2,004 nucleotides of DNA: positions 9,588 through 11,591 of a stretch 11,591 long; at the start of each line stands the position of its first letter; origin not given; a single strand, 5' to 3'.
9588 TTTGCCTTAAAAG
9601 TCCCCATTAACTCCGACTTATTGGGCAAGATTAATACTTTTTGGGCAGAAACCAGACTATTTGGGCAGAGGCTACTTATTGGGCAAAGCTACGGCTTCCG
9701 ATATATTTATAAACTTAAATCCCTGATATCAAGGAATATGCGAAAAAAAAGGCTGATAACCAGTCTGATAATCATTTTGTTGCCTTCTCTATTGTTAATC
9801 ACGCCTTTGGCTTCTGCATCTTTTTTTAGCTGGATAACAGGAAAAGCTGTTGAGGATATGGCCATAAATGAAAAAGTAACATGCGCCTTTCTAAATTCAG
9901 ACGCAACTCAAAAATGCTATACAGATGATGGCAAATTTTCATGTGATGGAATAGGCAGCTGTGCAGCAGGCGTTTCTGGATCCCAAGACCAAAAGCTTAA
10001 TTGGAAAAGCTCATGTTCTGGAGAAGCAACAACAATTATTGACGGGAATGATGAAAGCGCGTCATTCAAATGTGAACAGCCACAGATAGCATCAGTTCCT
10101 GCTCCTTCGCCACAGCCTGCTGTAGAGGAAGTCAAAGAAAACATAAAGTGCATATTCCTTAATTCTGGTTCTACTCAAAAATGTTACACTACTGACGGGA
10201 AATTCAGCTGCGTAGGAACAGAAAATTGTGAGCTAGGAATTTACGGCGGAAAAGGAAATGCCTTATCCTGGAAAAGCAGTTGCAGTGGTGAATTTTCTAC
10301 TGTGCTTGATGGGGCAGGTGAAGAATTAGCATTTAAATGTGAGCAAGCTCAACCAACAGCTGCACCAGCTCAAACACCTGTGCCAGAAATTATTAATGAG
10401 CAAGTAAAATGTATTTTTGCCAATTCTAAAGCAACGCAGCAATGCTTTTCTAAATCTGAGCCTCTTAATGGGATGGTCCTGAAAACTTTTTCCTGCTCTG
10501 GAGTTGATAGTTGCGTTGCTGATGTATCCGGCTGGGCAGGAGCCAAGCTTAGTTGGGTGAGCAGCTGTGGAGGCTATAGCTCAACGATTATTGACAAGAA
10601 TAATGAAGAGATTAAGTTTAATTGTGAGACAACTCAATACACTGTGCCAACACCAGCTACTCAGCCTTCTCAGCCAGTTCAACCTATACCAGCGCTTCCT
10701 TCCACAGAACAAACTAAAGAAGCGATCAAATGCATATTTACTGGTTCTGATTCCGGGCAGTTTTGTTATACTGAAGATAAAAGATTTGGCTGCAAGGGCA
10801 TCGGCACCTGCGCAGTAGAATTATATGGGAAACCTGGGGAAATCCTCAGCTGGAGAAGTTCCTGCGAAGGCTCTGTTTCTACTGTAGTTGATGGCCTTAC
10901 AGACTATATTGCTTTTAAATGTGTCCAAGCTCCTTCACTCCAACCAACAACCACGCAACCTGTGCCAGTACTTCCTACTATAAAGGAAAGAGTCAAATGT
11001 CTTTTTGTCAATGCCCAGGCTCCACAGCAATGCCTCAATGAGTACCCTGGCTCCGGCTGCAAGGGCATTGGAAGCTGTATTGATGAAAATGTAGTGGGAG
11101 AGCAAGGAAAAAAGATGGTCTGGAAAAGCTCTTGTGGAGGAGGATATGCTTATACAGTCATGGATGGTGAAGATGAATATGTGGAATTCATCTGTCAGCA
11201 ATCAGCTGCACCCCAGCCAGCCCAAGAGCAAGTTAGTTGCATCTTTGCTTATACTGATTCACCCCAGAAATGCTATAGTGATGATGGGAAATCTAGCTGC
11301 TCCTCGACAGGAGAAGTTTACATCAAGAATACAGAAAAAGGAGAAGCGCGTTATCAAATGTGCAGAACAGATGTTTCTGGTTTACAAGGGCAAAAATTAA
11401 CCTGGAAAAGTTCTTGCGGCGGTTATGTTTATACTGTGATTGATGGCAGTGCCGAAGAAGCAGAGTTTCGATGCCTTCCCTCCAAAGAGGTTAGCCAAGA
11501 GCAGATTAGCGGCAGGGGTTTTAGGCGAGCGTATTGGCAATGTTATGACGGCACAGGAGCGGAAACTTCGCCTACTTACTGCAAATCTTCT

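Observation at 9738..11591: Long ORF absent from the ORF track: secreted protein built from at least six tandem copies of an unrecognised six-cysteine domain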

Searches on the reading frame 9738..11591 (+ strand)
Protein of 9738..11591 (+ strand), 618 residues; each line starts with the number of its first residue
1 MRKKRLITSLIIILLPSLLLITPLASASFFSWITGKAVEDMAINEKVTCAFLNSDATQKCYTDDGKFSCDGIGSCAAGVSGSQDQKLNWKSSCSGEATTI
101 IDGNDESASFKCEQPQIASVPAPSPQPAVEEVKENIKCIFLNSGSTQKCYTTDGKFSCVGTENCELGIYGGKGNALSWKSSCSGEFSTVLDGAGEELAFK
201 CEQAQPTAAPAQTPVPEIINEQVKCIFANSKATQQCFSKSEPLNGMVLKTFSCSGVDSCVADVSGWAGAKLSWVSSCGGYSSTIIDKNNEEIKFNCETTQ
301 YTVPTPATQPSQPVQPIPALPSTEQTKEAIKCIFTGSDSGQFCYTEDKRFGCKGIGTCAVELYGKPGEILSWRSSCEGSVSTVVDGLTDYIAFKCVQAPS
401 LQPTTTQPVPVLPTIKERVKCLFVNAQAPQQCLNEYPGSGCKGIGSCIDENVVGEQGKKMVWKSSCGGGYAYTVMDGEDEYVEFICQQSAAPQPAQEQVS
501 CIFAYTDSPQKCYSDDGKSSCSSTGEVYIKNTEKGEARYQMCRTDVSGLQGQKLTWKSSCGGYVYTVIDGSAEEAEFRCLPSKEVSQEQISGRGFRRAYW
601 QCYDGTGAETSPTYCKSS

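Call 4: search_protein_families(library=pfam, proteins=[window:9738-11591:+], max_evalue=0.01)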
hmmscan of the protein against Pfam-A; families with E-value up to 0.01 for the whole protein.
window:9738-11591:+ (618 aa): 0 families

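Call 5: search_solved_structures(query=window:9738-11591:+, max_evalue=1)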
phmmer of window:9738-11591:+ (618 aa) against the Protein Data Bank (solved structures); distinct sequences matched with E-value up to 1: 4.
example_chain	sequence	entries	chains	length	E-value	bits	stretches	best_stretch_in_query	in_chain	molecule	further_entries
5kws_A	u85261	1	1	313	0.17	13.5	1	121-222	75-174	Galactose-binding protein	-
4ow4_A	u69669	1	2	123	0.55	11.8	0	520-537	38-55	Beta-terfoil designed by folding nucleus symmetric expansion (""Phifoil"")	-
3gbp_A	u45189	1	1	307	0.73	11.4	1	129-221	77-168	GALACTOSE-BINDING PROTEIN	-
1gca_A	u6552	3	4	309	0.73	11.4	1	129-221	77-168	GLUCOSE/GALACTOSE-BINDING PROTEIN | GALACTOSE/GLUCOSE-BINDING PROTEIN | D-galactose-binding periplasmic protein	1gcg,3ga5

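Call 6: find_homologous_proteins(query=window:9738-11591:+, max_evalue=0.001)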
Query window:9738-11591:+ (618 aa): 130 proteins with E <= 0.001 among 8000 candidates; the best 120 are listed.
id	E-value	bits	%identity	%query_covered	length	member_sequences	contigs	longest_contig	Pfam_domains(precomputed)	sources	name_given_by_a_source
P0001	1.6e-280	950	71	97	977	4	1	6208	-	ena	-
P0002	3.5e-258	876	63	98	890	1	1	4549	PF00085.27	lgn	-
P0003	2.9e-252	857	61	99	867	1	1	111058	PF00085.27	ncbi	ncbi:MAG: protein disulfide isomerase family protein [Nanoarchaeota archaeon]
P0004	7.7e-214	730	58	80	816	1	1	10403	-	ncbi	-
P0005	9.1e-152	525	38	91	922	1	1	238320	-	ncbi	-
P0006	4.3e-139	483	45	64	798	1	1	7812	PF00085.27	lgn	-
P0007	8.4e-134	465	41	92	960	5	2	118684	PF13728.13,PF00085.27,PF13098.14,PF05768.21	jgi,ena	-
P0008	1.4e-125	438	41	74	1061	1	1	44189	-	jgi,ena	-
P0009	2.6e-125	437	41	66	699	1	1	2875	PF00085.27,PF13098.14,PF05768.21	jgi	jgi:thiol-disulfide isomerase/thioredoxin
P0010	1.0e-117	412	42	48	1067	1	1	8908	-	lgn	-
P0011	3.4e-115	404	40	62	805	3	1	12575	-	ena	-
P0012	1.5e-114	402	34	90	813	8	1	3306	PF00085.27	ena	-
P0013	1.8e-111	392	41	62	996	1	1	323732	PF13728.13,PF00085.27,PF05768.21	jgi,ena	-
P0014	2.3e-109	385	36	98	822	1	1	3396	-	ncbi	-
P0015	1.7e-108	382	43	57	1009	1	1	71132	PF13728.13,PF00085.27,PF13098.14,PF05768.21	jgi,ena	-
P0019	4.4e-100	354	38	86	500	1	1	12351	PF22812.1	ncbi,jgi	-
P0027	1.8e-79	286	46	53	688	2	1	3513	PF00085.27,PF13098.14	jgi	jgi:thiol-disulfide isomerase/thioredoxin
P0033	4.1e-74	268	30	77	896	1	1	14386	PF08534.17,PF07705.18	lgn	-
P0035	4.6e-73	265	34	78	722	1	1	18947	PF01323.27,PF13462.13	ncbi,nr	ncbi:MAG: thioredoxin domain-containing protein [Candidatus Diapherotrites archaeon]|nr:thioredoxin 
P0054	2.6e-63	233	43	45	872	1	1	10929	PF00085.27,PF13098.14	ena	-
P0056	5.9e-63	231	33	94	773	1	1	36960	PF18884.6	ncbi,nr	ncbi:MAG: hypothetical protein PHF50_03065 [Patescibacteria group bacterium]|nr:hypothetical protein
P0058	3.2e-62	229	47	31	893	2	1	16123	PF00085.27,PF13098.14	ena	-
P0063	4.0e-54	202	33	63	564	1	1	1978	PF13728.13,PF00085.27,PF13098.14,PF05768.21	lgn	-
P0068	6.4e-49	185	39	45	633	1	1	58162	PF01323.27,PF13462.13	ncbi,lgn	-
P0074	4.1e-46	176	33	59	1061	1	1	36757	PF07705.18,PF18911.7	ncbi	ncbi:MAG: CARDB domain-containing protein [Candidatus Liptonbacteria bacterium]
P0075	4.2e-45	173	26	81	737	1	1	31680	PF13098.14,PF01323.27,PF13462.13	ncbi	-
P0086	2.7e-34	137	46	29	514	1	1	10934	PF00404.25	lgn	-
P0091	1.0e-27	115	44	18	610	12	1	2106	PF00085.27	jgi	jgi:thiol-disulfide isomerase/thioredoxin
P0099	2.8e-17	81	58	12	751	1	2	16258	PF00963.25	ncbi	-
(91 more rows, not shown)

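Call 7: search_protein_families(library=ncbifam, proteins=[window:9738-11591:+], max_evalue=0.1)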
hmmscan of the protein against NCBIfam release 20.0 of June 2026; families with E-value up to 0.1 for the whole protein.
window:9738-11591:+ (618 aa): 1 family
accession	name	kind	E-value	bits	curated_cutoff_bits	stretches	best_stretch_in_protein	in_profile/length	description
NF040661.1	Osc7112_2153fam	equivalog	0.00081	19.8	50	0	40-70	34-65/75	Osc7112_2153 family protein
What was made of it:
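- Tried and rejected: NCBIfam Osc7112_2153 (19.8 bits against 50; call 7) and galactose-binding protein PDB hits (E>=0.17; call 5): noise.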

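Call 14: find_encoding_contigs(protein=P0003, flank=10000, max_places=3)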
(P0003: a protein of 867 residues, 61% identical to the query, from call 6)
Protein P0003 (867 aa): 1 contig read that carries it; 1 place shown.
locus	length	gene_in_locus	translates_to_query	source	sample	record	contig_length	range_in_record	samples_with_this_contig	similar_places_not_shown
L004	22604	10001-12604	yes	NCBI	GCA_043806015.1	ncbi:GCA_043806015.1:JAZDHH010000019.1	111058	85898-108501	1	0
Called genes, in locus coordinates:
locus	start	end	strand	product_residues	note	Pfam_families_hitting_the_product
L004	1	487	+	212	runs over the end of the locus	PF00753:Lactamase_B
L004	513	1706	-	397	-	PF01926:MMR_HSR1, PF02421:FeoB_N (faint), PF08438:YGR210-like_G4, PF02824:TGS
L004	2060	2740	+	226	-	-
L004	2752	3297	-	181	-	PF02659:Mntp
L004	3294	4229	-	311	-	PF00350:Dynamin_N (faint), PF17835:NOG1_N, PF02421:FeoB_N, PF01926:MMR_HSR1, PF06858:NOG1 (weak)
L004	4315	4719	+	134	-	PF01092:Ribosomal_S6e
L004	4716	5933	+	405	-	PF00009:GTP_EFTU, PF03144:GTP_EFTU_D2 (faint), PF09173:eIF2_C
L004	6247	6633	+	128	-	-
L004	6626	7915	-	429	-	PF02844:GARS_N, PF01071:GARS_A, PF02843:GARS_C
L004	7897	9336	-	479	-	PF13522:GATase_6, PF13537:GATase_7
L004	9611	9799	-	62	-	PF04024:PspC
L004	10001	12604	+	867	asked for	PF00085:Thioredoxin (weak)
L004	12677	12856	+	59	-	-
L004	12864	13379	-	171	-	-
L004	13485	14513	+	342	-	PF00226:DnaJ (weak)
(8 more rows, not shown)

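Call 25: search_protein_families(library=pfam, proteins=[P0001, P0002, P0003, P0004, P0005, P0007, P0035, P0056, P0074], max_evalue=0.01)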
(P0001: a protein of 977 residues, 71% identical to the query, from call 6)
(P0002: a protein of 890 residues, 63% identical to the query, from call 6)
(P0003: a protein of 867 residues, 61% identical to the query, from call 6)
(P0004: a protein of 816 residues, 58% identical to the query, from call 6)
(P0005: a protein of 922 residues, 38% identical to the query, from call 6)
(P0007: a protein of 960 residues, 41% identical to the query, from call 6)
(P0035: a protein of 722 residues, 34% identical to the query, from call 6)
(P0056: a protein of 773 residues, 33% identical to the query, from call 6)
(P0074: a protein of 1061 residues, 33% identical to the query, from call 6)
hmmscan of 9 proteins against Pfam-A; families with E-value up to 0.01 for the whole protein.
P0001 (977 aa): 4 families
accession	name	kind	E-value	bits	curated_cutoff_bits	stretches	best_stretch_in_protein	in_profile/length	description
PF00085.26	Thioredoxin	-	0.00012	22.5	23.5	1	679-765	16-101/103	Thioredoxin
PF13098.12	Thioredoxin_2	-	0.0011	19.7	27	1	683-765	7-104/104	Thioredoxin-like domain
PF05768.20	Glrx-like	-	0.0023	18.6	26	1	684-720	1-37/77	Glutaredoxin-like domain (DUF836)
PF13192.12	Thioredoxin_3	-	0.0038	17.7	24.8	0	691-742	8-55/76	Thioredoxin domain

P0002 (890 aa): 3 families
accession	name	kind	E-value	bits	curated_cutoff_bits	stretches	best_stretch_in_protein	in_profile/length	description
PF00085.26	Thioredoxin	-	1.6e-05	25.3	23.5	1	697-781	18-101/103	Thioredoxin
PF13098.12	Thioredoxin_2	-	0.0008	20.2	27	1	699-781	7-104/104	Thioredoxin-like domain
PF13728.12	TraF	-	0.0048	17.2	23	0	701-763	133-203/224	F plasmid transfer operon protein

P0003 (867 aa): 2 families
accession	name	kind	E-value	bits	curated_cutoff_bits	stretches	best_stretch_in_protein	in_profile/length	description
PF00085.26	Thioredoxin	-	5e-07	30.1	23.5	1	688-772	19-102/103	Thioredoxin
PF13728.12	TraF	-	0.0082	16.4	23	0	691-753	133-203/224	F plasmid transfer operon protein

P0004 (816 aa): 1 family
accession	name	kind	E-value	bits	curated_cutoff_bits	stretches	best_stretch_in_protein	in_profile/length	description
PF00085.26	Thioredoxin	-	0.00018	21.9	23.5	1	623-706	18-100/103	Thioredoxin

P0005 (922 aa): 0 families

P0007 (960 aa): 5 families
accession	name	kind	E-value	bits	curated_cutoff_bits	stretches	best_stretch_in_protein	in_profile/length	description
PF00085.26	Thioredoxin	-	1.7e-10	41.3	23.5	1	781-866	19-103/103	Thioredoxin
PF13728.12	TraF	-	1.1e-05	25.8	23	1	784-840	133-200/224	F plasmid transfer operon protein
PF05768.20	Glrx-like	-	1.2e-05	26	26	1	784-830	2-48/77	Glutaredoxin-like domain (DUF836)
PF13098.12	Thioredoxin_2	-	6.6e-05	23.6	27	1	780-842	5-85/104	Thioredoxin-like domain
PF13192.12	Thioredoxin_3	-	0.0071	16.8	24.8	1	789-838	7-55/76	Thioredoxin domain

P0035 (722 aa): 3 families
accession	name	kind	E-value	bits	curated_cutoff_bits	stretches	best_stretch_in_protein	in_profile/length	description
PF13462.12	Thioredoxin_4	-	2.5e-25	90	23.2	1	481-631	13-164/165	Thioredoxin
PF01323.26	DSBA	-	1.3e-19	71.2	25.6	2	541-630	100-190/191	DSBA-like thioredoxin domain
PF13098.12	Thioredoxin_2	-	1.1e-05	26.1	27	1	488-629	12-103/104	Thioredoxin-like domain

P0056 (773 aa): 1 family
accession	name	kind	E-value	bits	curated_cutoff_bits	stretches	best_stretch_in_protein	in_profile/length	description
PF18884.5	TSP3_bac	-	7.9e-09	35.6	25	1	749-764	1-16/22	Bacterial TSP3 repeat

P0074 (1061 aa): 6 families
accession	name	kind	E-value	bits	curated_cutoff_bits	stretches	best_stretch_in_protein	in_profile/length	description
PF18911.6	PKD_4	-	4.2e-08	33.6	27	1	183-277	3-84/85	PKD domain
PF07705.17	CARDB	-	3.8e-06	27.5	22.7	1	387-486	1-100/101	CARDB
PF25641.1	Head_fiber_dimeric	-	0.0013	18.9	30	0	831-847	27-43/61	Head fiber dimeric protein-like domain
PF01471.23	PG_binding_1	-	0.0034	18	23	1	94-137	2-42/57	Putative peptidoglycan binding domain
PF00801.26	PKD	-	0.0084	16.5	23.5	0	331-373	36-75/80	PKD domain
PF17960.7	TIG_plexin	-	0.009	16.4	22.7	0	679-712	8-39/89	TIG domain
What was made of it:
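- On Thioredoxin superfamily (the part missing from the window): PF00085 scores 30.1-41.3 bits against a cutoff of 23.5 in P0003 and P0007 (call 25).
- Pfam PF00085 scores above its gathering threshold in P0002, P0003 and P0007 (call 25).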

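Call 66: find_encoding_contigs(protein=P0001, flank=6000, max_places=2)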
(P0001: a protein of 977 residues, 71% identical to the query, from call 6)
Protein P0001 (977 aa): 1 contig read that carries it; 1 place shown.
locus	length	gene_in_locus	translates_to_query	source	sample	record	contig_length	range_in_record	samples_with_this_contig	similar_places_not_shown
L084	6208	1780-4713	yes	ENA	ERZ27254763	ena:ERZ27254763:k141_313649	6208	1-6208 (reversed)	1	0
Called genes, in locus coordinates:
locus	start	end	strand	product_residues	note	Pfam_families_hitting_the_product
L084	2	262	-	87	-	?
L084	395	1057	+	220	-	-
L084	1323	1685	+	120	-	PF24709:DUF7670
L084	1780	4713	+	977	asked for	-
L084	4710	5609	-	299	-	PF05448:AXE1 (faint), PF01738:DLH, PF20434:BD-FAE, PF00561:Abhydrolase_1 (weak), PF12697:Abhydrolase_6 (weak), PF00326:Peptidase_S9, PF07859:Abhydrolase_3 (weak), PF08840:BAAT_C, +2 more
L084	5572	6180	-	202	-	PF00069:Pkinase, PF01163:RIO1, PF01636:APH (faint), PF07714:PK_Tyr_Ser-Thr, PF03109:ABC1 (weak)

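Call 67: find_encoding_contigs(protein=P0004, flank=8000, max_places=2)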
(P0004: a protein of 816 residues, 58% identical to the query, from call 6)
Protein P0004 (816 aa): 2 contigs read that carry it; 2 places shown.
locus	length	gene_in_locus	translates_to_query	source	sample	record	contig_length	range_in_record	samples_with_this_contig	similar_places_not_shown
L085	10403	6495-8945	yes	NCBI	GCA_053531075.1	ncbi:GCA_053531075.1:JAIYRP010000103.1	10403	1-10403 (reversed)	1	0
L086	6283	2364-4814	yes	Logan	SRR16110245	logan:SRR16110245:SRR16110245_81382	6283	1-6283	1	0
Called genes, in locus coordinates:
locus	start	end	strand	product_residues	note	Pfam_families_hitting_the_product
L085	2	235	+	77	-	?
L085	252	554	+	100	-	-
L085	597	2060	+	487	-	-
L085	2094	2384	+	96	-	-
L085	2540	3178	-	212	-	PF13404:HTH_AsnC-type, PF13412:HTH_24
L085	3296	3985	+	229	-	-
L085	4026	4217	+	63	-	-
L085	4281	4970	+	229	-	PF20108:DUF6498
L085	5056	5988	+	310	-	PF00316:FBPase, PF18913:FBPase_C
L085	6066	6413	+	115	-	PF23477:zf_Tbcl_2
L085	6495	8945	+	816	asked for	-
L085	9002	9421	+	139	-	-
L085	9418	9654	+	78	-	PF07866:DUF1653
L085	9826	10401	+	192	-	?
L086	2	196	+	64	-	?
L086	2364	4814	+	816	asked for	-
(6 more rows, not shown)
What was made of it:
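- Tried and rejected: Neighbourhoods differ even between close orthologues (calls 14, 66, 67).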

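Call 87: search_protein_families(library=pfam, proteins=[P0068, P0075, P0033, P0091, P0099, P0086], max_evalue=0.001)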
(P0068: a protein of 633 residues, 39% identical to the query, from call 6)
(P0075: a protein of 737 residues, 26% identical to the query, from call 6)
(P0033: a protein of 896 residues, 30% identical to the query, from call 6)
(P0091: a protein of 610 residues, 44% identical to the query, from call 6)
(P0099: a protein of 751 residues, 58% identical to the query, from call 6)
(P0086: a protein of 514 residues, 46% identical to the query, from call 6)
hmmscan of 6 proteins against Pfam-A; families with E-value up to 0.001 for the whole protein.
P0068 (633 aa): 2 families
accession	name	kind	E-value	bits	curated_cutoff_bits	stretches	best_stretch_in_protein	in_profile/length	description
PF13462.12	Thioredoxin_4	-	6.6e-20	72.4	23.2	1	66-213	16-164/165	Thioredoxin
PF01323.26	DSBA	-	6.1e-17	62.5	25.6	1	67-212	2-190/191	DSBA-like thioredoxin domain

P0075 (737 aa): 3 families
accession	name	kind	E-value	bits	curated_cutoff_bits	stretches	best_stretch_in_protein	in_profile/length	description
PF13462.12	Thioredoxin_4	-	7.1e-26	91.8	23.2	1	319-471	12-165/165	Thioredoxin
PF01323.26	DSBA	-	3.8e-20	72.9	25.6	1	324-469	2-190/191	DSBA-like thioredoxin domain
PF13098.12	Thioredoxin_2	-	8e-09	36.2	27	1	319-468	4-103/104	Thioredoxin-like domain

P0033 (896 aa): 3 families
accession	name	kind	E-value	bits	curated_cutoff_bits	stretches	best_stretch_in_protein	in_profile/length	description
PF07705.17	CARDB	-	1.1e-12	48.5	22.7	1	36-150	1-101/101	CARDB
PF08534.16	Redoxin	-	9.7e-06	25.9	26.6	0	480-576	26-113/148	Redoxin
PF00578.27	AhpC-TSA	-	9.8e-05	22.7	26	0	482-551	26-89/124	AhpC/TSA family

P0091 (610 aa): 1 family
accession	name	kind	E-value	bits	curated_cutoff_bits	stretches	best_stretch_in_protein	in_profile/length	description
PF00085.26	Thioredoxin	-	3.5e-09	37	23.5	1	129-204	24-101/103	Thioredoxin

P0099 (751 aa): 1 family
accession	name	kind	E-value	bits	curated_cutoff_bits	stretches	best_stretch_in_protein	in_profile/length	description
PF00963.24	Cohesin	-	2.4e-06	28.2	24.1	1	591-692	4-102/139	Cohesin domain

P0086 (514 aa): 2 families
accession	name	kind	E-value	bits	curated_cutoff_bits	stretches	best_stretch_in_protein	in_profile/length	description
PF00404.24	Dockerin_1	-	2.9e-07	31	22.9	1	76-128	2-56/57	Dockerin type I domain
PF13499.12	EF-hand_7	-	0.00057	20.6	30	0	104-160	7-58/67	EF-hand domain pair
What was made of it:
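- On DsbA/MdbA-type oxidase system: More distant members (P0035, P0068, P0075) do carry DSBA-type domains (calls 25, 87).
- The module also occurs in proteins with adhesin-type or cell-surface domains: CARDB, PKD, TSP3, dockerin, cohesin and PG-binding (calls 6, 25, 87).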
